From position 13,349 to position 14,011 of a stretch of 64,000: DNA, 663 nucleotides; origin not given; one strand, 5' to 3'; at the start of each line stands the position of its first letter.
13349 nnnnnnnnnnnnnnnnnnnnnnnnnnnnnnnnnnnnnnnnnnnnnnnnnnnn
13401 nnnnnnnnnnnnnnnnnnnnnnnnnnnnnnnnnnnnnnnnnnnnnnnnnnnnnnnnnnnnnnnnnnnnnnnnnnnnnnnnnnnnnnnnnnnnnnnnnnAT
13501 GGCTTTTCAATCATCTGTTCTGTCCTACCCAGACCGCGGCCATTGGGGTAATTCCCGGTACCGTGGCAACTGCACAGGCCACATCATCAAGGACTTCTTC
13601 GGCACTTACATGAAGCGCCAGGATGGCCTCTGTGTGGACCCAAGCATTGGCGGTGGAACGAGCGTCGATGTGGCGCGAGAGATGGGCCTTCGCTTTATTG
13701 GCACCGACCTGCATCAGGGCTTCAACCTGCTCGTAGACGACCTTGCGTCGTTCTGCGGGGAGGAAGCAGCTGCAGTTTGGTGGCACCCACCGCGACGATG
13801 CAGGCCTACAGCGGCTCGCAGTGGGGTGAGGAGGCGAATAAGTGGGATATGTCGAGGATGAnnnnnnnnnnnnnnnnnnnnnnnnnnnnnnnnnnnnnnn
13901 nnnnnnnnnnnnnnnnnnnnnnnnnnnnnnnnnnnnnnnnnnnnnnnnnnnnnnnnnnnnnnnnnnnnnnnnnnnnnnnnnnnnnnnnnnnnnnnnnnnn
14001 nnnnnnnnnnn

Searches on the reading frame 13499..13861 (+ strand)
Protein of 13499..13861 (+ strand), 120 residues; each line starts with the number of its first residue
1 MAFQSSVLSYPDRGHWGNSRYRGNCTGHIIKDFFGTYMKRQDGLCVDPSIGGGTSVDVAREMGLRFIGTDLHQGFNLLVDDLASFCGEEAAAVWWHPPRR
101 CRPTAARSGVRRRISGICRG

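Call 45: search_protein_families(library=pfam, proteins=[window:13499-13861:+], max_evalue=0.01)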
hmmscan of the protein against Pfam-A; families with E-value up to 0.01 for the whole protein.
window:13499-13861:+ (120 aa): 1 family
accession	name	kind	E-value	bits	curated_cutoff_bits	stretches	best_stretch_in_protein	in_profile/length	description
PF01555.25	N6_N4_Mtase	-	0.0027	18.1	26.7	1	41-74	181-214/221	DNA methylase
